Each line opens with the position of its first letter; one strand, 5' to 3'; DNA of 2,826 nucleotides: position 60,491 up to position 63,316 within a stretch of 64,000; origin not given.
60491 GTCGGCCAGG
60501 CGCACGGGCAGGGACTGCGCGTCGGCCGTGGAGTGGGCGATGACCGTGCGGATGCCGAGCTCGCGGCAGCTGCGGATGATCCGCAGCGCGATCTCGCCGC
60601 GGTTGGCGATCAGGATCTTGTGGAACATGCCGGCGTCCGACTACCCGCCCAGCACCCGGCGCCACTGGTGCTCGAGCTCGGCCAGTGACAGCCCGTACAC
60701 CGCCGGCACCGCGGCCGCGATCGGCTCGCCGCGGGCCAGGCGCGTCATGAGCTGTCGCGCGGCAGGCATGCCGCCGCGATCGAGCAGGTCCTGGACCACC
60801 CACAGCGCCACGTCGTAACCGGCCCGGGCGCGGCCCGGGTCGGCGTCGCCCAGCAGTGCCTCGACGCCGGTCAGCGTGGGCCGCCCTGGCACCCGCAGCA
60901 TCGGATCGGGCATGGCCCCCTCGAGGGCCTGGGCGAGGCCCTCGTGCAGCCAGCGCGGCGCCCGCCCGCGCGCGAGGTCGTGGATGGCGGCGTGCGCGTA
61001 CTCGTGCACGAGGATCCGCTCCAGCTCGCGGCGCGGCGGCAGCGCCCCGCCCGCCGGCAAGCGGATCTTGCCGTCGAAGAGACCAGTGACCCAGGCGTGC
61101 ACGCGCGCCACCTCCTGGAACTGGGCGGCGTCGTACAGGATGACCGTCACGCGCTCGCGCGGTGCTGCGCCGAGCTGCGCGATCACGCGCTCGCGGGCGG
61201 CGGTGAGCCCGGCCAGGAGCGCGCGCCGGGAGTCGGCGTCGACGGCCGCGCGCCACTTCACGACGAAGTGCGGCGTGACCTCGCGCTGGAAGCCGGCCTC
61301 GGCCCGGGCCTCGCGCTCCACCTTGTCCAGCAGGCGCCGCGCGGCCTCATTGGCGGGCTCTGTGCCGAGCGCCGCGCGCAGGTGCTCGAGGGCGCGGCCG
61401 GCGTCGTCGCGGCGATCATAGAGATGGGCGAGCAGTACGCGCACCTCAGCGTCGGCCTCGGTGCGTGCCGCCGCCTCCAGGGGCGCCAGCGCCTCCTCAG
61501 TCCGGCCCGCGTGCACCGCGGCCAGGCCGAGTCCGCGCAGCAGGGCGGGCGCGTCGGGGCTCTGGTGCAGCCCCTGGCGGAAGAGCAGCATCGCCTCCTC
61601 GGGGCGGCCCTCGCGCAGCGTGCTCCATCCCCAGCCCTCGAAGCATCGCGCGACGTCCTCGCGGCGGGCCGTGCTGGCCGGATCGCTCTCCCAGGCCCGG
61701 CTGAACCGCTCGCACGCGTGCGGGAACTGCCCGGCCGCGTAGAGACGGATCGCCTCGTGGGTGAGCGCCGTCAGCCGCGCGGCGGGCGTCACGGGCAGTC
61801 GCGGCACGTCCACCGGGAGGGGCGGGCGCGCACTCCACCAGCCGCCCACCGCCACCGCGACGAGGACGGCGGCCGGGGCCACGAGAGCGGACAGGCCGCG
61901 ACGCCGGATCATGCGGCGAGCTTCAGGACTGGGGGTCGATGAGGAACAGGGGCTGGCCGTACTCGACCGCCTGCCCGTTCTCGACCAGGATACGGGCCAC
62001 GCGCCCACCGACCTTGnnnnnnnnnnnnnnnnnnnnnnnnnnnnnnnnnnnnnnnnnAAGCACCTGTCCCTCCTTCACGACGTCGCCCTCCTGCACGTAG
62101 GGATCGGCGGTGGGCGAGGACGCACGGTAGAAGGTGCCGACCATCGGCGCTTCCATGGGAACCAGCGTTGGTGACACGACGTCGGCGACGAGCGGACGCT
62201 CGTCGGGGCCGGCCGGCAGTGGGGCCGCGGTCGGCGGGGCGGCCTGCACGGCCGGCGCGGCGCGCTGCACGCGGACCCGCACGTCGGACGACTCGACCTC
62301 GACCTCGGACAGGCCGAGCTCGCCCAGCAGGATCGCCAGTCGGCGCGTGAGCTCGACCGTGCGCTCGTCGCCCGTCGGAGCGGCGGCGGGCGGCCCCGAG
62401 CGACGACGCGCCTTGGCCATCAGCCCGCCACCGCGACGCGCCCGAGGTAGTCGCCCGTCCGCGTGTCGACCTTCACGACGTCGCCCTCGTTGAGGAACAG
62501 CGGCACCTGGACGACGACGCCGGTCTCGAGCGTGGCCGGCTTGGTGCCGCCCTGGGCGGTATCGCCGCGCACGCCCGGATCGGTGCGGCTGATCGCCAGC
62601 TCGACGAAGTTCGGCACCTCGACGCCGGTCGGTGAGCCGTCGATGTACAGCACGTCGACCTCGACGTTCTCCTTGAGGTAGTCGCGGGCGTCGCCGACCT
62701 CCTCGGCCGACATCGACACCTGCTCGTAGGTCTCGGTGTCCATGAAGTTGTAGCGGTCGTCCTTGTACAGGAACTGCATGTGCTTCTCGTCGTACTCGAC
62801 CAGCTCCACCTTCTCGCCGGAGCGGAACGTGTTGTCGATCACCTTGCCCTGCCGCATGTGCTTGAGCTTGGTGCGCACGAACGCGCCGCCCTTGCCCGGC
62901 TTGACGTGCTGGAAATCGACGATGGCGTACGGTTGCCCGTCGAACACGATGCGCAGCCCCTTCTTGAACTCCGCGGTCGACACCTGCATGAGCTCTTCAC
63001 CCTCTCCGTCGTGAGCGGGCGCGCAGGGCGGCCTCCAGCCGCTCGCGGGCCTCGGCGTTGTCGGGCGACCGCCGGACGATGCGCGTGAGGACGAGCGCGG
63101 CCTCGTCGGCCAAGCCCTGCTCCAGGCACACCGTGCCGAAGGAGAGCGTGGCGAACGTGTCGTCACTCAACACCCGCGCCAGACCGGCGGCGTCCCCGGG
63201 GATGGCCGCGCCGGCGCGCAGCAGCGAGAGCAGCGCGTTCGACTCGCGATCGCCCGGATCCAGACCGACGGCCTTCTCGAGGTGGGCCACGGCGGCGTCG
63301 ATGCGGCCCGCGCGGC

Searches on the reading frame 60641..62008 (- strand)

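Call 77: search_protein_families(library=pfam, proteins=[window:60641-62008:-], max_evalue=0.00001)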
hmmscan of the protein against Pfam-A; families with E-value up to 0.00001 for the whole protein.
window:60641-62008:- (455 aa): 5 families
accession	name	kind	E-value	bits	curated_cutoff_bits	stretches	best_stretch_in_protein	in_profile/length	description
PF14559.12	TPR_19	-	1.1e-10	42.1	25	1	131-196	2-68/68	Tetratricopeptide repeat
PF13485.12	Peptidase_MA_2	-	1.2e-08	35.4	32.4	1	274-453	8-199/201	Peptidase MA superfamily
PF13428.12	TPR_14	-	3.2e-07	30.8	23.5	0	131-161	12-42/44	Tetratricopeptide repeat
PF13432.12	TPR_16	-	1.6e-06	28.8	32.7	1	126-182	3-59/65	Tetratricopeptide repeat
PF07719.23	TPR_2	-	4.2e-06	26.9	27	0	126-152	7-33/34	Tetratricopeptide repeat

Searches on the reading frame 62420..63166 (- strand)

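Call 77: search_protein_families(library=pfam, proteins=[window:62420-63166:-], max_evalue=0.00001)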
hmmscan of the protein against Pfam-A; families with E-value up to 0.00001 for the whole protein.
window:62420-63166:- (248 aa): 3 families
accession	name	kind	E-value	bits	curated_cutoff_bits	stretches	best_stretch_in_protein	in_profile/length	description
PF09285.17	Elong-fact-P_C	-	9.1e-27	93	25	1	188-243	1-56/56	Elongation factor P, C-terminal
PF08207.18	EFP_N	-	2.2e-26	92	23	1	63-120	1-58/58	Elongation factor P (EF-P) KOW-like domain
PF01132.26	EFP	-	2.9e-20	72.4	27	1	128-179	1-53/54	Elongation factor P (EF-P) OB domain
